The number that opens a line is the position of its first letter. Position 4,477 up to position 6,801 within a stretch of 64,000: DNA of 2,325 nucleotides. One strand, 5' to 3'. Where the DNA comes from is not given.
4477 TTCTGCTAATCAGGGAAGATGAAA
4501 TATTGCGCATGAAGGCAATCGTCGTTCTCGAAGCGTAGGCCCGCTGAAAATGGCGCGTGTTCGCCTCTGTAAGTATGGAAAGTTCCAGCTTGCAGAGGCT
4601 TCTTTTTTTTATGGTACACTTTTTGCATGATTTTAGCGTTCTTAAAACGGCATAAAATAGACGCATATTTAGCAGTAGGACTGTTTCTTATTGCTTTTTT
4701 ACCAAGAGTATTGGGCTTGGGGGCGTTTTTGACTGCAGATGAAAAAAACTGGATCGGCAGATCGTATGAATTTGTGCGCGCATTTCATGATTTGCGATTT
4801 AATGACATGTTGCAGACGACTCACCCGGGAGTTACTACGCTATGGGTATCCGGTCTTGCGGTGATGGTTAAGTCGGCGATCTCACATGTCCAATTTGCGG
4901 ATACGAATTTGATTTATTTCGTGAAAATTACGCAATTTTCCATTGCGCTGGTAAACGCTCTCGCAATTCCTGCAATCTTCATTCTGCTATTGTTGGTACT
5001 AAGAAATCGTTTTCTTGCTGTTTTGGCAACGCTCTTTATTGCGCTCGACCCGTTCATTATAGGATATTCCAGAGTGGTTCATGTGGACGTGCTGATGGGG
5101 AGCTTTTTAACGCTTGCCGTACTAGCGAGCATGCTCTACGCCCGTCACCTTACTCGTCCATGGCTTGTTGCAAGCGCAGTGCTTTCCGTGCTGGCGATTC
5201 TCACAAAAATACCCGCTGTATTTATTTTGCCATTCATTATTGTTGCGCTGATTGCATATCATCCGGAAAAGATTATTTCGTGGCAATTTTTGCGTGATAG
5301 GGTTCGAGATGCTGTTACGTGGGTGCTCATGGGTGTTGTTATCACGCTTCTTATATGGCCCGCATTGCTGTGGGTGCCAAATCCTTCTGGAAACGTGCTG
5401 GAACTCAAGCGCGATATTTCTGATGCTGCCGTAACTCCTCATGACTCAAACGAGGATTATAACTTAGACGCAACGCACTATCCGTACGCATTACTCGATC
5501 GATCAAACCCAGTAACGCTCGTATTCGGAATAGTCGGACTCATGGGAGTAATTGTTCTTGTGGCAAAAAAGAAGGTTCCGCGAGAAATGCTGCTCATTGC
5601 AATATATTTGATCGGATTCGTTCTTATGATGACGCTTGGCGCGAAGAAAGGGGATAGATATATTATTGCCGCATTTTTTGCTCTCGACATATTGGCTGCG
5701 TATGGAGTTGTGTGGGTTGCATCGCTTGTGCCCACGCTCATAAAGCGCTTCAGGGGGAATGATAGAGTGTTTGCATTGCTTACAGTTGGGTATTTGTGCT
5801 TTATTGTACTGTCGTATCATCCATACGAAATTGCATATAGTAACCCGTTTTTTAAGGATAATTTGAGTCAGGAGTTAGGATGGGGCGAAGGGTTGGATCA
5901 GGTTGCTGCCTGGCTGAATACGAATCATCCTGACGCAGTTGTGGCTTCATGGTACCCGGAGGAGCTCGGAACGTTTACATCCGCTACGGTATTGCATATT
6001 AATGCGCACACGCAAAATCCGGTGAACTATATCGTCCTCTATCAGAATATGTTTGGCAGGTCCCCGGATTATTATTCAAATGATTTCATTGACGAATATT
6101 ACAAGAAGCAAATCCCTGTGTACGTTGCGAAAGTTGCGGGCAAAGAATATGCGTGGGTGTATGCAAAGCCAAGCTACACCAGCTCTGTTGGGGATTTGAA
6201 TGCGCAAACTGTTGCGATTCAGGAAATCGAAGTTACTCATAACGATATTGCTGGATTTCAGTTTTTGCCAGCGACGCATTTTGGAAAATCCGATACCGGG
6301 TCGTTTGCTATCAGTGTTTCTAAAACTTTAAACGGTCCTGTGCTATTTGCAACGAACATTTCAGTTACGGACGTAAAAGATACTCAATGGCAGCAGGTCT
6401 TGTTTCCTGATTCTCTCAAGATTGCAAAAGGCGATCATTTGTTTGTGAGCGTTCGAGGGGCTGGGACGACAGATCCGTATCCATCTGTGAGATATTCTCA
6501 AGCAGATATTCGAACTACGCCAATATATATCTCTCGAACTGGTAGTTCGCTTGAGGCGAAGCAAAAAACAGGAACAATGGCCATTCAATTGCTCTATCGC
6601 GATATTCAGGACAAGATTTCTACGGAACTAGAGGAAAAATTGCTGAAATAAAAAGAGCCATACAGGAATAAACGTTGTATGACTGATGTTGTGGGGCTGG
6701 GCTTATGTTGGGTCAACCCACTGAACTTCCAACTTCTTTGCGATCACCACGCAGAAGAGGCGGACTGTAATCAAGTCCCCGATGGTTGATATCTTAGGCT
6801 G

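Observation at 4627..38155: Four-member paralog family (A) of GT-C enzymes with a conserved GWGEGL periplasmic C-terminal domain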

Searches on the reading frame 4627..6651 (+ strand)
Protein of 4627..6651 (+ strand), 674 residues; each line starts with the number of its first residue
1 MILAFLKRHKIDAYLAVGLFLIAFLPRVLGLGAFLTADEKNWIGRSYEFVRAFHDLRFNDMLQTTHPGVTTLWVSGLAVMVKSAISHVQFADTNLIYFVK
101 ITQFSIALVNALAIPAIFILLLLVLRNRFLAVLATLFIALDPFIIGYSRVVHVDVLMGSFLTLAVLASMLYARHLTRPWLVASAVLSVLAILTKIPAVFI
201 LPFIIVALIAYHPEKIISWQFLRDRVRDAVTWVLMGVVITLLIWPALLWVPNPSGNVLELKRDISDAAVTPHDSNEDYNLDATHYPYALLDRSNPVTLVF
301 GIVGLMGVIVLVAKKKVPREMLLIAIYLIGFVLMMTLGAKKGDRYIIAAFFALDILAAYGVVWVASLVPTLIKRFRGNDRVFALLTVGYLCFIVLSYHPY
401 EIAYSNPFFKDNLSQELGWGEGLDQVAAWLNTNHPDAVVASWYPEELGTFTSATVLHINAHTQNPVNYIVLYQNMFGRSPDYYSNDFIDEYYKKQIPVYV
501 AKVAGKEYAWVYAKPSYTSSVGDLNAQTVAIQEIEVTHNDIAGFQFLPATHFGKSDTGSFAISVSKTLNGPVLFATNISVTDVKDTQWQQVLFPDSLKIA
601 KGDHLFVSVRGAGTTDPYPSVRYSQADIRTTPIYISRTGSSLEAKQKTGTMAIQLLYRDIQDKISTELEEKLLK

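Call 9: search_protein_families(library=pfam, proteins=[window:4627-6651:+], max_evalue=0.01)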
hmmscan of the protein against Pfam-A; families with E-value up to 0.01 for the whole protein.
window:4627-6651:+ (674 aa): 2 families
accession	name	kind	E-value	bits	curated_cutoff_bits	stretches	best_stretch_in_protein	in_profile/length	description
PF13231.12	PMT_2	-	0.00034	21.3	26.1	1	102-249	20-160/160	Dolichyl-phosphate-mannose-protein mannosyltransferase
PF02366.24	PMT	-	0.0048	16.9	22.7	1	105-210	88-199/245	Dolichyl-phosphate-mannose-protein mannosyltransferase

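Call 14: search_protein_families(library=ncbifam, proteins=[window:4627-6651:+], max_evalue=0.01)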
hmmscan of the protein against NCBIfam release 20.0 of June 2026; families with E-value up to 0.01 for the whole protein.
window:4627-6651:+ (674 aa): 1 family
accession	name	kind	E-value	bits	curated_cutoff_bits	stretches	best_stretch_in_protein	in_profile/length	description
TIGR03663.1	TIGR03663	subfamily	6.7e-06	25.4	126.25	1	94-407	61-376/435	flippase activity-associated protein Agl23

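Call 15: search_solved_structures(query=A1, max_evalue=1)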
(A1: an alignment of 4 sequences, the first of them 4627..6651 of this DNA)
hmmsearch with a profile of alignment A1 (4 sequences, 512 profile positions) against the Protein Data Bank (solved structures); distinct sequences matched with E-value up to 1: 1.
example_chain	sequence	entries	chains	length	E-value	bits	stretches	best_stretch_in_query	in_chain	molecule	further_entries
5uvg_A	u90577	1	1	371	0.89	11.9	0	372-432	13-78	Sphingomyelin phosphodiesterase 3,Sphingomyelin phosphodiesterase 3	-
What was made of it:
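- Tried and rejected: A profile search of PDB sequences with only the four paralogs gave nothing meaningful (call 15).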

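Call 17: list_cluster_members(proteins=[window:4627-6648:+, window:20728-22167:-, window:36587-38152:+])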
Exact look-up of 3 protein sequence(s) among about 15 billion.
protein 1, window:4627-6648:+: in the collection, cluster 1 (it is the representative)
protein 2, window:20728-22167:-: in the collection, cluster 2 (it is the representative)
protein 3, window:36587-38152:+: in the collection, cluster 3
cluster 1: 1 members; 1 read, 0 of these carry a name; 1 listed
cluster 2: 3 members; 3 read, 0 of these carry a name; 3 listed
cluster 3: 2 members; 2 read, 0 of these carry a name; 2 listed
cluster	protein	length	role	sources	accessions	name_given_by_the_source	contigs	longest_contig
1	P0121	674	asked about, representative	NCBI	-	-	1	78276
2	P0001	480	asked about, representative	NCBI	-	-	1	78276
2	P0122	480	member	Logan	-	-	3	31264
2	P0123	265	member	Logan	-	-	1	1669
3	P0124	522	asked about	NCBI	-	-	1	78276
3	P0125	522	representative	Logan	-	-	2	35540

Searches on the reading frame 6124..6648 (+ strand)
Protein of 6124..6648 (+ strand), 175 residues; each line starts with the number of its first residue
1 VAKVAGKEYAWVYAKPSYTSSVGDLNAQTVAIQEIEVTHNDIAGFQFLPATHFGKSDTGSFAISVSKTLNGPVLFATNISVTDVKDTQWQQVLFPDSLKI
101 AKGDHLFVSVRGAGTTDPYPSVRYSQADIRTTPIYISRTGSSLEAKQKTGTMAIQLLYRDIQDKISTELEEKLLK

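Call 46: search_protein_families(library=pfam, proteins=[window:6124-6648:+], max_evalue=1)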
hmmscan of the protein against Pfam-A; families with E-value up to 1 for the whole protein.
window:6124-6648:+ (175 aa): 1 family
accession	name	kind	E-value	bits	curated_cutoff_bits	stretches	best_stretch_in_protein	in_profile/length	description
PF13313.11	DUF4082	-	0.1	13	28.4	1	55-113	38-93/143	Domain of unknown function (DUF4082)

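Call 52: predict_structure(alignment_id=A4)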
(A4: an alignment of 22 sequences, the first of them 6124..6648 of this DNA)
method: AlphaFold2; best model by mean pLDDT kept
length: 175 residues; sequences in the alignment: 22
mean_pLDDT: 91.8   pTM: 0.86
mean pLDDT of the five models: 91.8, 91.7, 91.8, 90.9, 90.8
residues with pLDDT >= 90: 136; 70-90: 26; 50-70: 13; < 50: 0
segments of 3 or more residues with pLDDT < 50: none
pLDDT, mean of each block of 10 residues (from residue 1): 73 78 96 96 97 94 97 98 95 96 97 96 91 93 93 95 88 65
secondary structure, 60 per line:
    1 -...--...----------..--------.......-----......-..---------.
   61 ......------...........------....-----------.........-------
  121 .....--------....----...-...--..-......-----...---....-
elements in order: E2-4 E7-9 E30-36 E42-47 E60-66 E73-80 E90-93 E105-113 E121-125 E134-137 E146-148 E154-159 E165-167 H171-174
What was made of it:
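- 6124..6648 (+): C-terminal part of paralog 1 that was modelled (aa 500-674): the extension beyond ~aa 515 is a beta-sandwich, CBM/lectin-like. AF2 pLDDT 91.8, all-beta (call 52).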

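Call 54: fold_search(model_id=the predicted structure, library=pdb)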
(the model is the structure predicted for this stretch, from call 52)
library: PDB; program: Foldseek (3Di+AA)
matches with E <= 10: 1302; with E <= 0.001: 1
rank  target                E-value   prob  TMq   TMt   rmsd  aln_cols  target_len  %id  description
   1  9euj_G                6.1e-04  1.00  0.46  0.11  12.6       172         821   12  Cryo-EM structure of Staphylococcus aureus bacteriophage phi812 baseplate in the post-contraction state - sheath initi (released 2025-04-09)
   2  8h2i_bG               1.4e-03  1.00  0.56  0.22   4.4       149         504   10  Near-atomic structure of five-fold averaged PBCV-1 capsid (released 2022-11-16)
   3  7tok_B                2.2e-03  1.00  0.43  0.55   5.9       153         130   14  Crystal structure of the CBM domain of carbohydrate esterase FjoAcXE (released 2022-04-13)
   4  4ci7_B                4.4e-03  1.00  0.43  0.20   4.9       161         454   12  The crystal structure of the cysteine protease and lectin-like domains of Cwp84, a surface layer associated protein of (released 2014-05-14)
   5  9ega_A                5.2e-03  0.97  0.31  0.11  10.4       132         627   14  Crystal Structure of a CE20 carbohydrate acetylesterase from Pedobacter psychrotolerans (PpCE20_II), with ancillary do (released 2025-08-13)
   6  3w5m                  5.8e-03  0.93  0.30  0.08  12.2       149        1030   11  Crystal Structure of Streptomyces avermitilis alpha-L-rhamnosidase (released 2013-03-20)
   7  3w5n                  8.4e-03  0.90  0.30  0.08  12.4       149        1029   11  Crystal Structure of Streptomyces avermitilis alpha-L-rhamnosidase complexed with L-rhamnose (released 2013-03-20)
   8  3hwj_A                9.3e-03  0.97  0.38  0.42   6.9       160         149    9  Crystal structure of the second PHR domain of Mouse Myc-binding protein 2 (MYCBP-2) (released 2009-07-21)
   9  2xom_A                1.2e-02  0.98  0.33  0.38   7.3       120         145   18  Atomic resolution structure of TmCBM61 in complex with beta-1,4- galactotriose (released 2010-09-08)
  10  7toh_A                1.3e-02  0.99  0.43  0.23   6.8       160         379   11  Crystal structure of carbohydrate esterase PbeAcXE, in complex with MeGlcpA-Xylp (released 2022-04-13)
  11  4d59_A                1.5e-02  1.00  0.48  0.24   5.1       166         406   11  Clostridial Cysteine protease Cwp84 C116A after propeptide cleavage (released 2015-03-04)
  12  3hwj_B                1.7e-02  0.98  0.43  0.48   6.4       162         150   12  Crystal structure of the second PHR domain of Mouse Myc-binding protein 2 (MYCBP-2) (released 2009-07-21)
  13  6mgp_C                1.7e-02  0.41  0.21  0.23  18.0       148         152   13  Structure of human 4-1BB / 4-1BBL complex (released 2018-11-14)
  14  3gbw                  1.8e-02  0.91  0.35  0.37   9.9       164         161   13  Crystal structure of the first PHR domain of the Mouse Myc-binding protein 2 (MYCBP-2) (released 2009-03-24)
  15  2wz8                  2.2e-02  0.94  0.33  0.40   6.7       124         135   17  Family 35 carbohydrate binding module from Clostridium thermocellum (released 2010-07-14)
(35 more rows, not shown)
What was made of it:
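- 6124..6648 (+): Weak Foldseek matches to CBMs (7tok_B, CBM61, CBM35, CBM6), the Cwp84 lectin-like domain and a phage baseplate protein, TM-score 0.3-0.56 (call 54).
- CBM-like extension: calls 52 and 54. One paralog carries a CBM-like domain, which suggests a glycan ligand (call 54).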
